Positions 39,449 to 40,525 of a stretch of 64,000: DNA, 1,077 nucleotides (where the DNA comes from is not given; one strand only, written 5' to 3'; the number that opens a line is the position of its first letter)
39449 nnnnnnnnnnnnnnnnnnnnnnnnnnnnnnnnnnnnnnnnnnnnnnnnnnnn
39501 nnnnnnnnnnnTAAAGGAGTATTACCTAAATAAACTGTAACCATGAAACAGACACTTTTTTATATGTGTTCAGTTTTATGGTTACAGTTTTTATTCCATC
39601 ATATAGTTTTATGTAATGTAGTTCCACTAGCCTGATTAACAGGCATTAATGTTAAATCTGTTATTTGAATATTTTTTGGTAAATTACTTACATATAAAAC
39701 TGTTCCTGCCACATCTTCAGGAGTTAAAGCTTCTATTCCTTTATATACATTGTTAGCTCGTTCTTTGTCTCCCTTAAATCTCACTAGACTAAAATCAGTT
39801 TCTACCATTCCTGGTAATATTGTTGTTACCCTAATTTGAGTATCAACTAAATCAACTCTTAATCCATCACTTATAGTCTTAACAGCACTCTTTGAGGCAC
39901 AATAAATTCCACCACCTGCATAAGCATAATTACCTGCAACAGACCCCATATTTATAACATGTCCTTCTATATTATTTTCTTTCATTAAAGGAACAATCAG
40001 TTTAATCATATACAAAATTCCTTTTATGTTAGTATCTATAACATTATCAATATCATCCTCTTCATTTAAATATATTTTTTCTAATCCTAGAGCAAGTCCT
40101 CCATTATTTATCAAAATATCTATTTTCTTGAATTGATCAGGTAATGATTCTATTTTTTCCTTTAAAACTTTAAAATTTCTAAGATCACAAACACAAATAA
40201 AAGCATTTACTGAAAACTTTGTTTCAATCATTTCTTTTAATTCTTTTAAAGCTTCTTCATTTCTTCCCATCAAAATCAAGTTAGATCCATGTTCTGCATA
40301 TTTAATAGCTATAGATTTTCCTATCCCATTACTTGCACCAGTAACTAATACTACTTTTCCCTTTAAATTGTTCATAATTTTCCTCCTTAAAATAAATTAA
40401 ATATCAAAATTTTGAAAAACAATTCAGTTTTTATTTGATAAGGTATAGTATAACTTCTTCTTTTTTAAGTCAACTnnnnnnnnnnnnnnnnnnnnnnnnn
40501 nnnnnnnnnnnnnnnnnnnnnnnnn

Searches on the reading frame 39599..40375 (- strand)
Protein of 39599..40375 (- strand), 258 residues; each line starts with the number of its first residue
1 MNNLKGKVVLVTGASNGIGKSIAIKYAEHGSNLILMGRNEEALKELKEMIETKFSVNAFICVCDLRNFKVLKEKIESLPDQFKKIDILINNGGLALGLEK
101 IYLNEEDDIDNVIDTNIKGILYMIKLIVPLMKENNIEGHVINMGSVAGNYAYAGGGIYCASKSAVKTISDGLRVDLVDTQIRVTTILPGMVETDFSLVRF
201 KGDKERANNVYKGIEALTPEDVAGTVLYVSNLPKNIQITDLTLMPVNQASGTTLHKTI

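Call 7: search_protein_families(library=pfam, proteins=[window:39599-40375:-], max_evalue=0.01)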
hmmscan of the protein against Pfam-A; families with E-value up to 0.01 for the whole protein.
window:39599-40375:- (258 aa): 5 families
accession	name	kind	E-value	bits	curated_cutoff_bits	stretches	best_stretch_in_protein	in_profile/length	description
PF00106.31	adh_short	-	2.1e-49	168.1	26.6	1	7-196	1-187/195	short chain dehydrogenase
PF13561.12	adh_short_C2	-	4.1e-35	121.9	27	1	13-228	1-215/236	Enoyl-(Acyl carrier protein) reductase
PF08659.16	KR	-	8.4e-09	36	22.6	1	9-168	3-159/180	KR domain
PF02719.21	Polysacc_synt_2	-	0.00079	19.1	20.2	1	9-77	1-75/293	Polysaccharide biosynthesis protein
PF07028.16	DUF1319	-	0.0097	16.6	28.1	0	43-87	13-57/109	Protein of unknown function (DUF1319)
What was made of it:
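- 39599..40375 (-): Right flanking core gene: short-chain dehydrogenase (258 aa), convergent with fic. PF00106, E 2e-49 (call 7).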

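Call 11: find_encoding_contigs(protein=window:39599-40375:-, flank=6000, max_places=10)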
Protein window:39599-40375:- (258 aa): 13 contigs read that carry it; 6 places shown.
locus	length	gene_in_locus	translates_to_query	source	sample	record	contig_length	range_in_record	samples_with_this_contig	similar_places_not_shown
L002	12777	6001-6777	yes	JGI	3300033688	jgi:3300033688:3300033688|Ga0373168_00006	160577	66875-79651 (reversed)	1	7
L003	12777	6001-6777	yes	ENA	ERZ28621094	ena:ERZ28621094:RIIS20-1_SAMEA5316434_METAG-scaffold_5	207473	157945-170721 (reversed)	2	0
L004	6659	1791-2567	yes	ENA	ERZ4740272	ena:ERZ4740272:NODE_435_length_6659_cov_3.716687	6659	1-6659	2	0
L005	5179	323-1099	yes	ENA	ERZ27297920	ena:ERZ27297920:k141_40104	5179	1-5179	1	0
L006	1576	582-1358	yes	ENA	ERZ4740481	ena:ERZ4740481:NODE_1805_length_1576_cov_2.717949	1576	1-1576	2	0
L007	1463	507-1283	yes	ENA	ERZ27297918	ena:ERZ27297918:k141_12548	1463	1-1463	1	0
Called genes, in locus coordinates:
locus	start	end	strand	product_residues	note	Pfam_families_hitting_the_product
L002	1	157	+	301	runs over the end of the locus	-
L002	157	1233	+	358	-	PF00724:Oxidored_FMN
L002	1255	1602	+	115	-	PF02635:DsrE (weak)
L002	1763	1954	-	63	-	-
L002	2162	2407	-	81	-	-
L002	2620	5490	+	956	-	PF13091:PLDc_2, PF00270:DEAD (weak), PF04851:ResIII, PF18766:SWI2_SNF2 (weak), PF00271:Helicase_C, PF26350:DUF8090, PF11907:DUF3427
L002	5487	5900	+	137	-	PF00293:NUDIX, PF14815:NUDIX_4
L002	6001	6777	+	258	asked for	PF00106:adh_short, PF08659:KR, PF13561:adh_short_C2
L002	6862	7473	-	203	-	PF02661:Fic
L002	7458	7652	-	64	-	-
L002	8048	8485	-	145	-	PF00188:CAP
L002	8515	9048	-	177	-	PF00583:Acetyltransf_1, PF13302:Acetyltransf_3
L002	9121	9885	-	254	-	PF08220:HTH_DeoR, PF08279:HTH_11 (faint), PF00455:DeoRC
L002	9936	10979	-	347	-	PF01261:AP_endonuc_2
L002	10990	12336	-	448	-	PF01235:Na_Ala_symp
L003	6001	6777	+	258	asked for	PF00106:adh_short, PF08659:KR, PF13561:adh_short_C2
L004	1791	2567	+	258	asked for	PF00106:adh_short, PF08659:KR, PF13561:adh_short_C2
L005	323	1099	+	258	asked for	PF00106:adh_short, PF08659:KR, PF13561:adh_short_C2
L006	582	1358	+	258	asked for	PF00106:adh_short, PF08659:KR, PF13561:adh_short_C2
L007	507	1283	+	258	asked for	PF00106:adh_short, PF08659:KR, PF13561:adh_short_C2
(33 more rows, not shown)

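Call 39: find_homologous_proteins(query=window:39599-40375:-, max_evalue=1e-60)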
Query window:39599-40375:- (258 aa): 1468 proteins with E <= 1e-60 among 8000 candidates; the best 120 are listed.
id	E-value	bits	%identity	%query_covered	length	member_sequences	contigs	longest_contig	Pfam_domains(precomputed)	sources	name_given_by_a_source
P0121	1.7e-158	544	98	100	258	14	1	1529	PF08659.17,PF13561.13,PF00106.32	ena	-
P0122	3.4e-130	451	80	99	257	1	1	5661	PF08659.17,PF13561.13,PF00106.32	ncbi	ncbi:MAG: SDR family NAD(P)-dependent oxidoreductase [Fusobacteriaceae bacterium]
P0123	2.8e-129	448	79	99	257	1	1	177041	PF08659.17,PF13561.13,PF00106.32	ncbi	ncbi:MAG: SDR family NAD(P)-dependent oxidoreductase [Fusobacteriaceae bacterium]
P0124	5.2e-129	447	80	99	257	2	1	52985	PF08659.17,PF13561.13,PF00106.32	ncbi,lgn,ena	-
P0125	1.6e-115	403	70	99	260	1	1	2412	PF08659.17,PF13561.13,PF00106.32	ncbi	-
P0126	6.9e-113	394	70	99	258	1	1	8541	PF08659.17,PF02719.22,PF13561.13,PF00106.32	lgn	-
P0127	7.1e-113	394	70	100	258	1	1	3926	PF08659.17,PF02719.22,PF13561.13,PF00106.32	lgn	-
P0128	1.1e-112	393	69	100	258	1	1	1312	PF08659.17,PF13561.13,PF00106.32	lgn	-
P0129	1.7e-112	393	69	100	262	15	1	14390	PF08659.17,PF13561.13,PF00106.32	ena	-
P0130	1.8e-112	393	69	100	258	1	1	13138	PF08659.17,PF02719.22,PF13561.13,PF00106.32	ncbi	ncbi:MAG: SDR family NAD(P)-dependent oxidoreductase [Fusobacteriaceae bacterium]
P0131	3.0e-112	392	67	100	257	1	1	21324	PF08659.17,PF02719.22,PF13561.13,PF00106.32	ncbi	ncbi:MAG: SDR family NAD(P)-dependent oxidoreductase [Fusobacteriaceae bacterium]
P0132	3.1e-112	392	69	100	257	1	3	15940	PF08659.17,PF02719.22,PF13561.13,PF00106.32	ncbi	ncbi:MAG: SDR family NAD(P)-dependent oxidoreductase [Fusobacteriaceae bacterium]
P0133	4.2e-112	392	69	100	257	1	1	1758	PF08659.17,PF02719.22,PF13561.13,PF00106.32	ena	-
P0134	1.7e-111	390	67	100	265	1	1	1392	PF08659.17,PF13561.13,PF00106.32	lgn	-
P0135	9.1e-111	387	69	99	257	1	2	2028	PF08659.17,PF02719.22,PF13561.13,PF00106.32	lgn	-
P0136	6.3e-110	384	68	100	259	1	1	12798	PF08659.17,PF13561.13,PF23441.1,PF00106.32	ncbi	ncbi:MAG: SDR family NAD(P)-dependent oxidoreductase [Fusobacteriaceae bacterium]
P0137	6.3e-109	381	66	99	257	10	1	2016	PF08659.17,PF13561.13,PF00106.32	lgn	-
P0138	8.2e-104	364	61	99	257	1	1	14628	PF08659.17,PF13561.13,PF00106.32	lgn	-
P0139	5.6e-97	342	60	100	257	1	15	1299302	PF08659.17,PF13561.13,PF00106.32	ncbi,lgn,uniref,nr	ncbi:MAG: SDR family NAD(P)-dependent oxidoreductase [Cetobacterium sp.]|uniref:SDR family NAD(P)-de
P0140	7.4e-96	338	60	99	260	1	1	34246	PF08659.17,PF02719.22,PF13561.13,PF00106.32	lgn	-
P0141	1.3e-95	338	60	98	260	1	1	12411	PF08659.17,PF13561.13,PF00106.32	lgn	-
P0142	2.9e-95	336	60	99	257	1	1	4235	PF08659.17,PF13561.13,PF00106.32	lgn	-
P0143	4.3e-95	336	59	99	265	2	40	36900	PF08659.17,PF13561.13,PF00106.32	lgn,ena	-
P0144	6.0e-95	335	60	99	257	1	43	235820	PF08659.17,PF13561.13,PF00106.32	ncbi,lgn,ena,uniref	ncbi:SDR family NAD(P)-dependent oxidoreductase [Cetobacterium sp.]|uniref:SDR family NAD(P)-depende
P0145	9.7e-95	335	60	99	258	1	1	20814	PF08659.17,PF02719.22,PF13561.13,PF00106.32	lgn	-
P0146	1.1e-94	335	59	98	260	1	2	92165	PF08659.17,PF13561.13,PF00106.32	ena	-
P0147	1.6e-94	334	59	99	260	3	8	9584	PF08659.17,PF13561.13,PF00106.32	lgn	-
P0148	3.5e-94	333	59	99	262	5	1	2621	PF08659.17,PF13561.13,PF00106.32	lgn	-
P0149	3.7e-94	333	60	99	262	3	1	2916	PF08659.17,PF13561.13,PF00106.32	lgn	-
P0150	1.1e-93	331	60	99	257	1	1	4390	PF08659.17,PF13561.13,PF23441.1,PF00106.32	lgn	-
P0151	1.2e-93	331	59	99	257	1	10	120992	PF08659.17,PF13561.13,PF23441.1,PF00106.32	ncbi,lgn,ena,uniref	ncbi:SDR family NAD(P)-dependent oxidoreductase [Cetobacterium sp.]|uniref:SDR family NAD(P)-depende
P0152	1.7e-93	331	58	98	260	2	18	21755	PF08659.17,PF13561.13,PF00106.32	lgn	-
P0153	3.7e-93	330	59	99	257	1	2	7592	PF08659.17,PF13561.13,PF00106.32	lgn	-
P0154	4.0e-93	329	59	99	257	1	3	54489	PF08659.17,PF13561.13,PF00106.32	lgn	-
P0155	4.1e-93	329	59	99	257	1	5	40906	PF08659.17,PF13561.13,PF00106.32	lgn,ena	-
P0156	4.3e-93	329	59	99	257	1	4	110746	PF08659.17,PF13561.13,PF00106.32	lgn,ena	-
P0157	4.4e-93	329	59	99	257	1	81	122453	PF08659.17,PF13561.13,PF00106.32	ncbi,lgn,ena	ncbi:SDR family NAD(P)-dependent oxidoreductase [Cetobacterium sp.]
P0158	5.1e-93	329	59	100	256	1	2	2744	PF08659.17,PF13561.13,PF00106.32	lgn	-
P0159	5.5e-93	329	59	99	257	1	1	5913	PF08659.17,PF13561.13,PF00106.32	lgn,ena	-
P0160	6.1e-93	329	59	99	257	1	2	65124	PF08659.17,PF13561.13,PF00106.32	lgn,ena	-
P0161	6.1e-93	329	59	99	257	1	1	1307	PF08659.17,PF13561.13,PF00106.32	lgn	-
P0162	6.9e-93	329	57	99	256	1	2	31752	PF08659.17,PF13561.13,PF00106.32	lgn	-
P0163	7.7e-93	329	59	99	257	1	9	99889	PF08659.17,PF13561.13,PF00106.32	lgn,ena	-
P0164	2.3e-92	327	57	100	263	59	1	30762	PF08659.17,PF02719.22,PF13561.13,PF00106.32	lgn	-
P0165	2.3e-92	327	59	99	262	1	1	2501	PF08659.17,PF13561.13,PF00106.32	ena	-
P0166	2.5e-92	327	58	99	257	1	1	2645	PF08659.17,PF13561.13,PF00106.32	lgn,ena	-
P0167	6.6e-92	325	59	100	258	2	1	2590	PF08659.17,PF02719.22,PF13561.13,PF23441.1,PF00106.32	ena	-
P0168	8.5e-92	325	57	99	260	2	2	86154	PF08659.17,PF02719.22,PF13561.13,PF00106.32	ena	-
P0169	1.3e-91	325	58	99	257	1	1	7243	PF08659.17,PF13561.13,PF00106.32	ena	-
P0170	2.1e-91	324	56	99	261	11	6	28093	PF08659.17,PF13561.13,PF00106.32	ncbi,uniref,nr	ncbi:NADP-dependent 3-hydroxy acid dehydrogenase YdfG [Fusobacterium sp. DD29]|uniref:SDR family NAD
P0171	2.2e-91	324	57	99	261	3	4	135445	PF08659.17,PF13561.13,PF00106.32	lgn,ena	-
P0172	8.3e-91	322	59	99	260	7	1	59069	PF08659.17,PF13561.13,PF00106.32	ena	-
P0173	9.9e-91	322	57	99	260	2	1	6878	PF08659.17,PF02719.22,PF13561.13,PF00106.32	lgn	-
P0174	1.7e-90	321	58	99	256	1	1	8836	PF08659.17,PF13561.13,PF23441.1,PF00106.32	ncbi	-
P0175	1.8e-90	321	58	99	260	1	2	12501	PF08659.17,PF02719.22,PF13561.13,PF00106.32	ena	-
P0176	2.1e-90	321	58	99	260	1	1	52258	PF08659.17,PF13561.13,PF00106.32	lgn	-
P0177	2.1e-90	321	59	99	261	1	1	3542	PF08659.17,PF13561.13,PF00106.32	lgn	-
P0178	2.3e-90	320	58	99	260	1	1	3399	PF08659.17,PF13561.13,PF00106.32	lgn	-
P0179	2.7e-90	320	59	99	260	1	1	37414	PF08659.17,PF13561.13,PF00106.32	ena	-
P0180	2.7e-90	320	58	99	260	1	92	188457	PF08659.17,PF02719.22,PF13561.13,PF00106.32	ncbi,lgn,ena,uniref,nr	ncbi:SDR family NAD(P)-dependent oxidoreductase [uncultured Fusobacterium sp.]|uniref:SDR family NAD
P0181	3.0e-90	320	59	99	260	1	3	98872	PF08659.17,PF13561.13,PF00106.32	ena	-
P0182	3.4e-90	320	58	99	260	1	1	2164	PF08659.17,PF02719.22,PF13561.13,PF00106.32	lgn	-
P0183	3.7e-90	320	58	99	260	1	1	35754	PF08659.17,PF13561.13,PF00106.32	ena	-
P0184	3.8e-90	320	58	99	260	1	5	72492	PF08659.17,PF02719.22,PF13561.13,PF00106.32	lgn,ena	-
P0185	4.5e-90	319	58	99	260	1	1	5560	PF08659.17,PF13561.13,PF00106.32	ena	-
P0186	6.2e-90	319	58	99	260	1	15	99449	PF08659.17,PF13561.13,PF00106.32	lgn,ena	-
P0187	6.4e-90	319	58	99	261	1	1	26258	PF08659.17,PF13561.13,PF00106.32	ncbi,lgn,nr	ncbi:MAG: SDR family NAD(P)-dependent oxidoreductase [Fusobacterium sp.]|nr:SDR family NAD(P)-depend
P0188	7.5e-90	319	58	99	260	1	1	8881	PF08659.17,PF02719.22,PF13561.13,PF00106.32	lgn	-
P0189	7.5e-90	319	59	99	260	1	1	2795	PF08659.17,PF13561.13,PF00106.32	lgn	-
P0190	8.0e-90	319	58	99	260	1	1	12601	PF08659.17,PF02719.22,PF13561.13,PF00106.32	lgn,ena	-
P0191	8.3e-90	319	58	99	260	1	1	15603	PF08659.17,PF02719.22,PF13561.13,PF00106.32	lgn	-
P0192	8.8e-90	319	58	99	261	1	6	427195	PF08659.17,PF13561.13,PF00106.32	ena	-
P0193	9.0e-90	319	58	99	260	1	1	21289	PF08659.17,PF13561.13,PF00106.32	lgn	-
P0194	9.2e-90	318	58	99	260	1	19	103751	PF08659.17,PF13561.13,PF00106.32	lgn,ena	-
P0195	1.0e-89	318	58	99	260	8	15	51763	PF08659.17,PF02719.22,PF13561.13,PF00106.32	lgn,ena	-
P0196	1.1e-89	318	58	99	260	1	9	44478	PF08659.17,PF02719.22,PF13561.13,PF00106.32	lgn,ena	-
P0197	1.1e-89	318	58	99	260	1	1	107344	PF08659.17,PF02719.22,PF13561.13,PF00106.32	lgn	-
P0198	1.2e-89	318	58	99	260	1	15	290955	PF08659.17,PF13561.13,PF00106.32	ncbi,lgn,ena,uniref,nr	ncbi:SDR family NAD(P)-dependent oxidoreductase [uncultured Fusobacterium sp.]|uniref:SDR family NAD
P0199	1.3e-89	318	58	99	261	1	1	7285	PF08659.17,PF13561.13,PF00106.32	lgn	-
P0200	1.3e-89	318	58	99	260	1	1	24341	PF08659.17,PF13561.13,PF00106.32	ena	-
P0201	1.3e-89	318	58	99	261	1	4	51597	PF08659.17,PF13561.13,PF00106.32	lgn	-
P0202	1.5e-89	318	58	99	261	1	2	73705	PF08659.17,PF13561.13,PF00106.32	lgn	-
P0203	1.6e-89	318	58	99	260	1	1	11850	PF08659.17,PF02719.22,PF13561.13,PF00106.32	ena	-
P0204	1.7e-89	318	58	99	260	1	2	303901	PF08659.17,PF13561.13,PF00106.32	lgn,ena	-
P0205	1.8e-89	318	58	99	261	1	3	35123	PF08659.17,PF13561.13,PF00106.32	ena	-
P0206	1.9e-89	317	58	99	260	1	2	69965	PF08659.17,PF13561.13,PF00106.32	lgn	-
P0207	2.1e-89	317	58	99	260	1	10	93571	PF08659.17,PF13561.13,PF00106.32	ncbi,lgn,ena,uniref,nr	ncbi:SDR family NAD(P)-dependent oxidoreductase [uncultured Fusobacterium sp.]|uniref:SDR family NAD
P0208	2.4e-89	317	58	99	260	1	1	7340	PF08659.17,PF13561.13,PF00106.32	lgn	-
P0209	2.5e-89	317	58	99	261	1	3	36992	PF08659.17,PF13561.13,PF00106.32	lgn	-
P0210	2.6e-89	317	58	99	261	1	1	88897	PF08659.17,PF13561.13,PF00106.32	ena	-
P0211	2.6e-89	317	58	99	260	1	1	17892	PF08659.17,PF13561.13,PF00106.32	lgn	-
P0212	2.7e-89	317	58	99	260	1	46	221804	PF08659.17,PF13561.13,PF00106.32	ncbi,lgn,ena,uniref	ncbi:SDR family NAD(P)-dependent oxidoreductase [Fusobacterium sp. HC1336]|uniref:SDR family NAD(P)-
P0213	2.9e-89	317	58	99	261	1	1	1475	PF08659.17,PF13561.13,PF00106.32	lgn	-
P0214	2.9e-89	317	58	99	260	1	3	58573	PF08659.17,PF02719.22,PF13561.13,PF00106.32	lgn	-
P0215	2.9e-89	317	58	99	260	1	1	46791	PF08659.17,PF13561.13,PF00106.32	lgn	-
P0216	3.1e-89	317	58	99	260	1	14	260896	PF08659.17,PF13561.13,PF00106.32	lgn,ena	-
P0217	3.2e-89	317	58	99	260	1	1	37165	PF08659.17,PF13561.13,PF00106.32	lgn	-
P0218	3.2e-89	317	58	99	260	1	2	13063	PF08659.17,PF13561.13,PF00106.32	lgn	-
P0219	3.4e-89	317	58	99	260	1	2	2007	PF08659.17,PF13561.13,PF00106.32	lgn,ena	-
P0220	3.7e-89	317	58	99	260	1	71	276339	PF08659.17,PF13561.13,PF00106.32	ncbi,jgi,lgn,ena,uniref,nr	ncbi:SDR family NAD(P)-dependent oxidoreductase [Fusobacterium mortiferum]|jgi:hypothetical protein|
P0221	3.9e-89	316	58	99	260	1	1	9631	PF08659.17,PF13561.13,PF00106.32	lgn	-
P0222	3.9e-89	316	58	99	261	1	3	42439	PF08659.17,PF13561.13,PF00106.32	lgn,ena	-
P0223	4.2e-89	316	56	99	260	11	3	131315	PF08659.17,PF13561.13,PF00106.32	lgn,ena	-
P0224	4.3e-89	316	58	99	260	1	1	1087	PF08659.17,PF13561.13,PF00106.32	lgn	-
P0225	4.4e-89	316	56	99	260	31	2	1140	PF08659.17,PF13561.13,PF00106.32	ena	-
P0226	4.7e-89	316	58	99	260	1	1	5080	PF08659.17,PF13561.13,PF00106.32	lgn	-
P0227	5.0e-89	316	58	99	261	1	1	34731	PF08659.17,PF13561.13,PF00106.32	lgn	-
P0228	5.1e-89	316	58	99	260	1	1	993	PF08659.17,PF13561.13,PF00106.32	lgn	-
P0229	5.3e-89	316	58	99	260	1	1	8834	PF08659.17,PF13561.13,PF00106.32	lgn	-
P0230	5.3e-89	316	58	99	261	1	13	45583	PF08659.17,PF13561.13,PF00106.32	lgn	-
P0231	5.7e-89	316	58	99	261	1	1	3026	PF08659.17,PF13561.13,PF00106.32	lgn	-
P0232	6.7e-89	316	58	99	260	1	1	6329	PF08659.17,PF13561.13,PF00106.32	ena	-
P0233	7.4e-89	316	58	99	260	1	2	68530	PF08659.17,PF13561.13,PF00106.32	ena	-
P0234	7.9e-89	315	58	99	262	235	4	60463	PF08659.17,PF13561.13,PF00106.32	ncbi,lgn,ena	-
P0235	8.0e-89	315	56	99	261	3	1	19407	PF08659.17,PF13561.13,PF00106.32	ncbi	-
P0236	8.7e-89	315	58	98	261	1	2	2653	PF08659.17,PF13561.13,PF00106.32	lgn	-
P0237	8.7e-89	315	59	99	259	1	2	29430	PF08659.17,PF02719.22,PF13561.13,PF23441.1,PF00106.32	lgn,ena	-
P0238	9.4e-89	315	58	99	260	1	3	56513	PF08659.17,PF13561.13,PF00106.32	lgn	-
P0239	1.0e-88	315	58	99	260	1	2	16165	PF08659.17,PF13561.13,PF00106.32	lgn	-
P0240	1.1e-88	315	58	99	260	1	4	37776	PF08659.17,PF13561.13,PF00106.32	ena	-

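Call 41: find_encoding_contigs(protein=P0123, flank=6000, max_places=3)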
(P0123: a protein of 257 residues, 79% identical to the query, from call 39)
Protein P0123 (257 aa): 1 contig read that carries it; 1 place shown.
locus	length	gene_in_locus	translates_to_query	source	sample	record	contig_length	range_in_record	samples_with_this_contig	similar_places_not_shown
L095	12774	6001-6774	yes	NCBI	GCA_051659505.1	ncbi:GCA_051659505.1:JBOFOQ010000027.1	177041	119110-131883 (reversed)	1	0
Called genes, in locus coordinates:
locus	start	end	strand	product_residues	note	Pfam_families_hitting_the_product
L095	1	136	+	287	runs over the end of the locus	PF01510:Amidase_2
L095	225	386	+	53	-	-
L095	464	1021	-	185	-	PF01751:Toprim, PF13662:Toprim_4 (weak), PF13331:DUF4093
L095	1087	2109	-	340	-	PF00756:Esterase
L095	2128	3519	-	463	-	PF01336:tRNA_anti-codon, PF00152:tRNA-synt_2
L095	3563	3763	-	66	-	PF05979:DUF896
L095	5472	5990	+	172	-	PF01712:dNK (faint), PF13189:Cytidylate_kin2 (weak), PF13238:AAA_18 (weak), PF13671:AAA_33 (weak), PF01202:SKI, PF13207:AAA_17 (weak)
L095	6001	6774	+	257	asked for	PF00106:adh_short, PF08659:KR, PF13561:adh_short_C2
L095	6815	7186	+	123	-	PF00903:Glyoxalase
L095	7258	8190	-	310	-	PF00294:PfkB, PF08543:Phos_pyr_kin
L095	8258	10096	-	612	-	PF00359:PTS_EIIA_2, PF02302:PTS_IIB, PF25554:PTS_EIIB_BC_N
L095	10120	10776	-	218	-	PF00392:GntR (faint), PF08220:HTH_DeoR, PF08279:HTH_11 (weak), PF00455:DeoRC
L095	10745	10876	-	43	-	-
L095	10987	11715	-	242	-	PF17746:SfsA_N, PF03749:SfsA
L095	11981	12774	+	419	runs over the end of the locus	PF00375:SDF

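Call 42: find_encoding_contigs(protein=P0124, flank=6000, max_places=3)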
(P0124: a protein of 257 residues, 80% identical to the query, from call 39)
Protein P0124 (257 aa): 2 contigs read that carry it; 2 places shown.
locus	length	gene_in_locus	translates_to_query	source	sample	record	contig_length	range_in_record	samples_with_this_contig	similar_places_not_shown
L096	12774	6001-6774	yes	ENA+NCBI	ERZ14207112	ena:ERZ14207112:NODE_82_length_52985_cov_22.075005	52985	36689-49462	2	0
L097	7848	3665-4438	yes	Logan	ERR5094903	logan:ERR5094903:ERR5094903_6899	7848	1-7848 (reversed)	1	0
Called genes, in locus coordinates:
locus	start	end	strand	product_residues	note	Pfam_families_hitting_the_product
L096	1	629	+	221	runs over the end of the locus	PF01144:CoA_trans, PF13336:AcetylCoA_hyd_C (weak)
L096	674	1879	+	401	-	PF00108:Thiolase_N, PF02803:Thiolase_C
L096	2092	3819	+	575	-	-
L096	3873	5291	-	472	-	PF00710:Asparaginase, PF17763:Asparaginase_C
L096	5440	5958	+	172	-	PF01712:dNK (faint), PF13189:Cytidylate_kin2 (weak), PF13238:AAA_18 (weak), PF13671:AAA_33 (weak), PF01202:SKI, PF13207:AAA_17 (weak)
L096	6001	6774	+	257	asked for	PF00106:adh_short, PF08659:KR, PF13561:adh_short_C2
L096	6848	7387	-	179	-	PF02915:Rubrerythrin, PF06881:Elongin_A (faint), PF21349:RUBY_RBDX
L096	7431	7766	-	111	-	-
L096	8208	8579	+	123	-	PF00903:Glyoxalase, PF13669:Glyoxalase_4 (weak)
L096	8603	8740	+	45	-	-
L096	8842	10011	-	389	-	PF00465:Fe-ADH, PF13685:Fe-ADH_2 (weak), PF25137:ADH_Fe_C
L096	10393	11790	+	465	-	PF01212:Beta_elim_lyase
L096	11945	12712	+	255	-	PF01547:SBP_bac_1, PF13531:SBP_bac_11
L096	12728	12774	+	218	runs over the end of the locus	PF00528:BPD_transp_1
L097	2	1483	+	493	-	?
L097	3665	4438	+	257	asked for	PF00106:adh_short, PF08659:KR, PF13561:adh_short_C2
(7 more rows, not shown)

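Call 43: find_encoding_contigs(protein=P0131, flank=6000, max_places=3)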
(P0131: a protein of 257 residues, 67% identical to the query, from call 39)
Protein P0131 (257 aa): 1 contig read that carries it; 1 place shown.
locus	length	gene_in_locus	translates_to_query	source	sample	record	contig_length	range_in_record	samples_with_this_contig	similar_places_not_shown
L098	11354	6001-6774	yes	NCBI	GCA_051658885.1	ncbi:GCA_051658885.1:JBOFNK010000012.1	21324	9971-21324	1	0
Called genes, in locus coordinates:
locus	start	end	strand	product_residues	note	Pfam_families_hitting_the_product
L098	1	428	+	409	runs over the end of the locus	PF03631:Virul_fac_BrkB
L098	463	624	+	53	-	PF00301:Rubredoxin, PF21349:RUBY_RBDX (faint)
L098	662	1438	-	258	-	PF17774:YlmH_RBD, PF01479:S4 (weak)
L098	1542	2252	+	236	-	PF02811:PHP (weak)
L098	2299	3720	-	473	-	PF00206:Lyase_1, PF10415:FumaraseC_C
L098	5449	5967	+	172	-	PF01712:dNK (faint), PF13189:Cytidylate_kin2 (weak), PF13238:AAA_18 (weak), PF13671:AAA_33 (weak), PF01202:SKI, PF13207:AAA_17 (weak)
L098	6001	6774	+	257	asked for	PF00106:adh_short, PF02719:Polysacc_synt_2 (weak), PF08659:KR, PF13561:adh_short_C2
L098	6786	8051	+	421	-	PF00990:GGDEF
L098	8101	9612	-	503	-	PF00246:Peptidase_M14 (weak)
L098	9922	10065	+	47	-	-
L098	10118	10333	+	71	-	PF02384:N6_Mtase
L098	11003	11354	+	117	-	?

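Call 69: find_encoding_contigs(protein=P0121, flank=3000, max_places=10)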
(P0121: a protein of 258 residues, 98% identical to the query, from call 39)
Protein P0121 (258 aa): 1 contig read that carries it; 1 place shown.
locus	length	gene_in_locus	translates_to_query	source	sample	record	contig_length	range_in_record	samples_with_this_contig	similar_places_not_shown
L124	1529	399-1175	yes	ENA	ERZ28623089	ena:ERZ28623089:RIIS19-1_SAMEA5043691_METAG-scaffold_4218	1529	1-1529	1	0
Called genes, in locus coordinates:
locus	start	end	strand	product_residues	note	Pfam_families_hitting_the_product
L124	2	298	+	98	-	?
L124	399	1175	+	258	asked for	PF00106:adh_short, PF08659:KR, PF13561:adh_short_C2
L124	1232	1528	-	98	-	?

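Call 74: list_cluster_members(proteins=[window:39599-40375:-])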
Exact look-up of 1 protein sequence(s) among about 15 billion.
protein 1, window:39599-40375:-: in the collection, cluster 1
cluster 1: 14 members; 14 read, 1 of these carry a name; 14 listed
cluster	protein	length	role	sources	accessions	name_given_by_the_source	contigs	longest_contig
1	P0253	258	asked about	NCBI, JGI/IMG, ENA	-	hypothetical protein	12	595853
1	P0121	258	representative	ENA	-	-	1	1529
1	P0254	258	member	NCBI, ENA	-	-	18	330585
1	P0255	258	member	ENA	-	-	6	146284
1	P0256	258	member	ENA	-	-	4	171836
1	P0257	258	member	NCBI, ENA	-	-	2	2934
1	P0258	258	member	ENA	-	-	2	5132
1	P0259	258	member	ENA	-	-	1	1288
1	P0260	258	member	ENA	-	-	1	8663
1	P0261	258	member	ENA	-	-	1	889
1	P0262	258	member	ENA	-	-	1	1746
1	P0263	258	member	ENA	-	-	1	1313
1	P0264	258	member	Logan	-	-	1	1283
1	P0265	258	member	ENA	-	-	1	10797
